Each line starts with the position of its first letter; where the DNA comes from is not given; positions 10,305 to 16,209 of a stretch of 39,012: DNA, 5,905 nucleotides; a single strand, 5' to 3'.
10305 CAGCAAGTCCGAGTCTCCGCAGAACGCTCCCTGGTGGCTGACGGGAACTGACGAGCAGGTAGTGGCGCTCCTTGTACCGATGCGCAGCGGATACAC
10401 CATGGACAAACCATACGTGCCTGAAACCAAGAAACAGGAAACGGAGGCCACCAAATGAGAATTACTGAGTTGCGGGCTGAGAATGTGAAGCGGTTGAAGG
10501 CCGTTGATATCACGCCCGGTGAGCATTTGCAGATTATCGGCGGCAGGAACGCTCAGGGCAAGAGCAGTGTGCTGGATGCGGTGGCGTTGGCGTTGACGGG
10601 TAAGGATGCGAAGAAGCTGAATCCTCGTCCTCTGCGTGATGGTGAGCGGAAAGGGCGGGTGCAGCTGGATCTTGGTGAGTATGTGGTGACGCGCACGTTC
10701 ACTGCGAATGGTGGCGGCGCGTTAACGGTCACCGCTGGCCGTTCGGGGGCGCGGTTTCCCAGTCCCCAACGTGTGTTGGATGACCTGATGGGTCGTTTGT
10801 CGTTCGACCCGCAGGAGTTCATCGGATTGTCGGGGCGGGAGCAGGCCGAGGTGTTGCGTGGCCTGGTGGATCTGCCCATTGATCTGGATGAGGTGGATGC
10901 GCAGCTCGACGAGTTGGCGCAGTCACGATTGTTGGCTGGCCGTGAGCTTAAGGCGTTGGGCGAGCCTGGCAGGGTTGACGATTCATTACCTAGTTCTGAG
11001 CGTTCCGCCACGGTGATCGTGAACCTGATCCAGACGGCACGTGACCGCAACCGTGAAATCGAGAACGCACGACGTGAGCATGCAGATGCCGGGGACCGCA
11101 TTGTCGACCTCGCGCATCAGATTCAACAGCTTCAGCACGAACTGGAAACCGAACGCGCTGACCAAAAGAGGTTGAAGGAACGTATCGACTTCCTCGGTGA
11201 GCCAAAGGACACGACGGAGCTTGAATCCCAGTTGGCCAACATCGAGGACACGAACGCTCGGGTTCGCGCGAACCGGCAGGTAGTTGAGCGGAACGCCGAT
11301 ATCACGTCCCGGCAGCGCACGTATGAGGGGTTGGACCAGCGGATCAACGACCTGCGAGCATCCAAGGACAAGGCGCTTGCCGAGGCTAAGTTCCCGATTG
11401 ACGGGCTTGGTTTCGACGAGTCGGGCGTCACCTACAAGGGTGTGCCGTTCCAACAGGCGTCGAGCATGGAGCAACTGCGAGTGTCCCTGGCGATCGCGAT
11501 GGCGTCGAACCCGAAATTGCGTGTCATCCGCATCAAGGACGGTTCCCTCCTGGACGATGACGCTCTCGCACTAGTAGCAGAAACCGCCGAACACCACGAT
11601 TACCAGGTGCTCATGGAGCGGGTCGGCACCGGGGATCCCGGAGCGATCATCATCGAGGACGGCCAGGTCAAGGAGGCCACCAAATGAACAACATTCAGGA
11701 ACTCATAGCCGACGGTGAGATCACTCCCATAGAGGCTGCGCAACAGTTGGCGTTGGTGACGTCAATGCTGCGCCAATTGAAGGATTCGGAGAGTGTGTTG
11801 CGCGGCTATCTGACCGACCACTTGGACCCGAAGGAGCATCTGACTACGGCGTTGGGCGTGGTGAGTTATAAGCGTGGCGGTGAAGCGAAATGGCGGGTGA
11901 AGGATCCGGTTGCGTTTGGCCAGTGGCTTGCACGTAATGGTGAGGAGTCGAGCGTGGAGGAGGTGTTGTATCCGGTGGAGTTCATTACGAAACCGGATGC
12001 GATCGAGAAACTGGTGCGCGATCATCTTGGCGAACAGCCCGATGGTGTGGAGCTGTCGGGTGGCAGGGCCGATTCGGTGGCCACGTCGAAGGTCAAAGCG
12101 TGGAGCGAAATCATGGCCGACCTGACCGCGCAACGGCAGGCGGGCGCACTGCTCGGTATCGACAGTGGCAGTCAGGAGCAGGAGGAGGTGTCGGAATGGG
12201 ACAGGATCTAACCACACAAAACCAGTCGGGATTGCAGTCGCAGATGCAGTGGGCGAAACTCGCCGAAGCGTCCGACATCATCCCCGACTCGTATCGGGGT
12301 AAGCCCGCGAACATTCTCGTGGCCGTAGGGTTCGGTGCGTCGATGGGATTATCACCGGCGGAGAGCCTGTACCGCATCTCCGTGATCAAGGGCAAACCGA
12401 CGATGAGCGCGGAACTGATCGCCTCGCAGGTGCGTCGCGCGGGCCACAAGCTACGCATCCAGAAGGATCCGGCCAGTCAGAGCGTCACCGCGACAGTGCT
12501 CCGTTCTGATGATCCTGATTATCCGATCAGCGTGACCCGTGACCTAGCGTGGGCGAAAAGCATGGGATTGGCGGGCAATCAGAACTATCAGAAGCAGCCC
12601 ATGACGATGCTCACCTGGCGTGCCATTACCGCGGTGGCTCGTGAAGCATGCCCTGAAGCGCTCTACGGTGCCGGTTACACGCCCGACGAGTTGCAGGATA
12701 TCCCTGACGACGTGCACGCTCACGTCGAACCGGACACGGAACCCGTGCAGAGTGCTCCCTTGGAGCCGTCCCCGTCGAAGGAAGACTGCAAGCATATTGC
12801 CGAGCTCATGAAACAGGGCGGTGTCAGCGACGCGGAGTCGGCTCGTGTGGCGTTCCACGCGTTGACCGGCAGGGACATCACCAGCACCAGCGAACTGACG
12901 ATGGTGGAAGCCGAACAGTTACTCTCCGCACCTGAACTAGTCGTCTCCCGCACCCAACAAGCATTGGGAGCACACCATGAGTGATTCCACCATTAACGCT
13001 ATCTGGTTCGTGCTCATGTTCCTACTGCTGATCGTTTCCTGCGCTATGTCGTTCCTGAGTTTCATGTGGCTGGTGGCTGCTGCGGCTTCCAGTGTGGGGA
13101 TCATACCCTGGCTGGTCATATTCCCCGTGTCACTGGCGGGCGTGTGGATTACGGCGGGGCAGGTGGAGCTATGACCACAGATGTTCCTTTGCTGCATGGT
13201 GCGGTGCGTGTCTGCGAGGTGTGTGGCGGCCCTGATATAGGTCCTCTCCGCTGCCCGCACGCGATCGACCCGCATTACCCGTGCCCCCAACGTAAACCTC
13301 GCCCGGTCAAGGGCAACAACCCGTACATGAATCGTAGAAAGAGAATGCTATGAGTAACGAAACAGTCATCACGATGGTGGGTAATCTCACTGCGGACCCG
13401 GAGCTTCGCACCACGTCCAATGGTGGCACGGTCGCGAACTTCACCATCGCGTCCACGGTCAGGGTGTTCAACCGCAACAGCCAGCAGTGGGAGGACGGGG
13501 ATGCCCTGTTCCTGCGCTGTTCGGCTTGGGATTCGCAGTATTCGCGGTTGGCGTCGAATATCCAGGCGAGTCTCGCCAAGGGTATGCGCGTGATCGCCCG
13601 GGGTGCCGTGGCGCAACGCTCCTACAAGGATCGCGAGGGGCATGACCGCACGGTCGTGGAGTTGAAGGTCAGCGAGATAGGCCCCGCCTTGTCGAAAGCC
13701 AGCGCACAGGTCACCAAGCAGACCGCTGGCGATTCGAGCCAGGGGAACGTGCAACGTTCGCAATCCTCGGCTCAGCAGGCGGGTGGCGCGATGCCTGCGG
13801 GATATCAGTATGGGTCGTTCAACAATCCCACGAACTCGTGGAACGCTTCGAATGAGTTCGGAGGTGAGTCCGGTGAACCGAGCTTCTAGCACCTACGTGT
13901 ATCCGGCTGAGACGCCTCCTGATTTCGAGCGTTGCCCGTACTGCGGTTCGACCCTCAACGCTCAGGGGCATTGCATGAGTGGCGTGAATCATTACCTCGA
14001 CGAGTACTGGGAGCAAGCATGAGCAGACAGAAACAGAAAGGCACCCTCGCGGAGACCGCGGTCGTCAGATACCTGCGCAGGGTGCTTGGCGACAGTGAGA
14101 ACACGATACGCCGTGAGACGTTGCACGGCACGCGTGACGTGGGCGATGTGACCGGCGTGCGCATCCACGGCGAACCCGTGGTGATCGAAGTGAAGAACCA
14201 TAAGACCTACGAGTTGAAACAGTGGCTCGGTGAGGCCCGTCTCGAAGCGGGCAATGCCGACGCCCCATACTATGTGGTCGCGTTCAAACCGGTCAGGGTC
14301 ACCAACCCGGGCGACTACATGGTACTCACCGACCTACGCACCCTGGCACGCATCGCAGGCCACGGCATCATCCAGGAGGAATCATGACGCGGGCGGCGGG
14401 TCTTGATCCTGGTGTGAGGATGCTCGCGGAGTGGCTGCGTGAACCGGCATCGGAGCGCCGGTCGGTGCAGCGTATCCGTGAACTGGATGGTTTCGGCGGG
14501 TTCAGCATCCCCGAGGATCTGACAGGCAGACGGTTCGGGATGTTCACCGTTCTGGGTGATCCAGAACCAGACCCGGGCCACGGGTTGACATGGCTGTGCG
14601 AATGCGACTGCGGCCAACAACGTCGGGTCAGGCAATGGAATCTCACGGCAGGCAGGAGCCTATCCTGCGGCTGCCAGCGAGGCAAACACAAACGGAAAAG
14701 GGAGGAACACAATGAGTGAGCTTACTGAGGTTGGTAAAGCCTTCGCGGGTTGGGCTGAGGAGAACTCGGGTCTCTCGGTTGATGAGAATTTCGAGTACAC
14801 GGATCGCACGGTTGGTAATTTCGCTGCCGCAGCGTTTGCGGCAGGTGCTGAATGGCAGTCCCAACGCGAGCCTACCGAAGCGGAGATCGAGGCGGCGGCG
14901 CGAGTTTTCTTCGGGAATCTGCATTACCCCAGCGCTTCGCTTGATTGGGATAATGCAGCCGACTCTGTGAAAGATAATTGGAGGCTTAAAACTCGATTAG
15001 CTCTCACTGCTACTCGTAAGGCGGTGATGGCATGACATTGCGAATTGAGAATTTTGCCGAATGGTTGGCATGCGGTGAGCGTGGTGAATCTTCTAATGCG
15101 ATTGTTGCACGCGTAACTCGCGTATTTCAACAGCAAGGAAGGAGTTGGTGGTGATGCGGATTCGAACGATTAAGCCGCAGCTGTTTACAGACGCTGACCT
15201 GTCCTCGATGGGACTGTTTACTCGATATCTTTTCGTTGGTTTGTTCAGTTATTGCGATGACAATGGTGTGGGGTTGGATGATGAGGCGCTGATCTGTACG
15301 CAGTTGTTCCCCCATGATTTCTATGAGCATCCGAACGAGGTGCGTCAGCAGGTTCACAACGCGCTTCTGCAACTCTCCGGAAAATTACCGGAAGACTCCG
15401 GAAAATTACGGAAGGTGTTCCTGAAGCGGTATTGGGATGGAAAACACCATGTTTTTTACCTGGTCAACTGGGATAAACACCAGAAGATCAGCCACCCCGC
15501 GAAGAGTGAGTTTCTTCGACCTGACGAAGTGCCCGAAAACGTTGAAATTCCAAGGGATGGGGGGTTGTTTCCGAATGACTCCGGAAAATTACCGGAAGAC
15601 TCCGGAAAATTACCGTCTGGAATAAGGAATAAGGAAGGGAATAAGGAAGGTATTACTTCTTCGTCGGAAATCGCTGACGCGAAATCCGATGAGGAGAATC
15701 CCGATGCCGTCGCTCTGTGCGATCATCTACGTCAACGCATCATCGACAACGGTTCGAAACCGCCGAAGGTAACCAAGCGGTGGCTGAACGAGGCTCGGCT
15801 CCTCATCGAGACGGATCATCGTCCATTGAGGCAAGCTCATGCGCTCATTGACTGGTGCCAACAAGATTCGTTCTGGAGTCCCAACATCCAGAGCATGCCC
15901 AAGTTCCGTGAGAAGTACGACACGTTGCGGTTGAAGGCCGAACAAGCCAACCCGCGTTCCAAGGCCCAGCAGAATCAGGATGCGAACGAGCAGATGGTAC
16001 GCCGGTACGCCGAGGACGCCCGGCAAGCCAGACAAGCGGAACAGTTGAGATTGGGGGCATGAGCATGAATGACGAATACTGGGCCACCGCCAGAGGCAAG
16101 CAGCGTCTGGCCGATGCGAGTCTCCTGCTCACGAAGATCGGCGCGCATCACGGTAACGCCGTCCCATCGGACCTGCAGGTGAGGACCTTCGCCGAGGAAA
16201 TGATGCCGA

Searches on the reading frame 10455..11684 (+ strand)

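Call 59: search_protein_families(library=phrogs, proteins=[window:10455-11684:+], max_evalue=0.00001)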
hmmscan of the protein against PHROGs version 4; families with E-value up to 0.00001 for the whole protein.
window:10455-11684:+ (410 aa): 3 families
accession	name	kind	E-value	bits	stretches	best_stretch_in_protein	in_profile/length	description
phrog_1499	-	unknown function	4.9e-95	320.3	1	1-408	3-426/427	-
phrog_77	-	DNA, RNA and nucleotide metabolism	2.1e-14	54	1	1-57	296-354/967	SbcC-like subunit of palindrome specific endonuclease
phrog_4747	-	unknown function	3e-06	27.6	0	1-54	1-53/610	-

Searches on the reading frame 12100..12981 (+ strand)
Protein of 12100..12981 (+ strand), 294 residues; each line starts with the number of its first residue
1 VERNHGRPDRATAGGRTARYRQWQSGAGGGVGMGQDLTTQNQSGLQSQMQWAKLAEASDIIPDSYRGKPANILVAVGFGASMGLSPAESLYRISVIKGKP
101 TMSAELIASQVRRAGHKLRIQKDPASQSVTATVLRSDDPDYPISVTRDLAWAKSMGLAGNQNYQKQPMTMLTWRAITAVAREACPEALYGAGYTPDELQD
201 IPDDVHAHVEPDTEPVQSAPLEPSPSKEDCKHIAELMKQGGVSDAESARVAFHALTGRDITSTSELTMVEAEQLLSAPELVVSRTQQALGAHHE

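Call 60: search_protein_families(library=phrogs, proteins=[window:12100-12981:+], max_evalue=0.00001)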
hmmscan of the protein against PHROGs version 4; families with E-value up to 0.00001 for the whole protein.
window:12100-12981:+ (294 aa): 4 families
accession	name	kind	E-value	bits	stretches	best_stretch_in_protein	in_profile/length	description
phrog_561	-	DNA, RNA and nucleotide metabolism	1.8e-33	117.8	1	41-227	298-508/633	RecT-like ssDNA annealing protein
phrog_4171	-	DNA, RNA and nucleotide metabolism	5.5e-28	99.7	1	46-213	41-224/392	RecT-like ssDNA annealing protein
phrog_252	-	DNA, RNA and nucleotide metabolism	5.7e-07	30.3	1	121-267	103-250/263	Bet-like ssDNA annealing protein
phrog_10056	-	DNA, RNA and nucleotide metabolism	1.5e-06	28.9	1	127-245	120-234/302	RecT-like ssDNA annealing protein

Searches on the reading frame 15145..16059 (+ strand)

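Call 60: search_protein_families(library=phrogs, proteins=[window:15145-16059:+], max_evalue=0.00001)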
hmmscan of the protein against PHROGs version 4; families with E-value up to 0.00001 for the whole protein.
window:15145-16059:+ (305 aa): 11 families
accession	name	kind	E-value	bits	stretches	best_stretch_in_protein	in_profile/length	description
phrog_2149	-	DNA, RNA and nucleotide metabolism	2.3e-44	153.4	1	4-285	1-282/289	replication initiation protein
phrog_22834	-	unknown function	9.5e-30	104.9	1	178-272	146-243/310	-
phrog_391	-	DNA, RNA and nucleotide metabolism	7e-22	79.4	1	84-296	63-293/298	replication initiation O-like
phrog_2514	-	DNA, RNA and nucleotide metabolism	9.5e-22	78.6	1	99-282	97-259/270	DnaD-like helicase loader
phrog_1408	-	DNA, RNA and nucleotide metabolism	1.1e-18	68.8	1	4-189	2-181/302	replication initiation protein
phrog_2357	-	unknown function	2.1e-18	67.4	1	188-280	19-112/124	-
phrog_4880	-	DNA, RNA and nucleotide metabolism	2.9e-15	57.4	1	178-294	171-292/304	replisome organizer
phrog_16167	-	DNA, RNA and nucleotide metabolism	5.7e-15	56.8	1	4-124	2-104/315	replication initiation protein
phrog_277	-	DNA, RNA and nucleotide metabolism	1.9e-08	34.9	1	193-276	217-299/318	replication initiation O-like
phrog_9773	-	DNA, RNA and nucleotide metabolism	7.1e-08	33.5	1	209-265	221-277/288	replication initiation O-like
phrog_17247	-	unknown function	1.7e-06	28.6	0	4-150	2-110/295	-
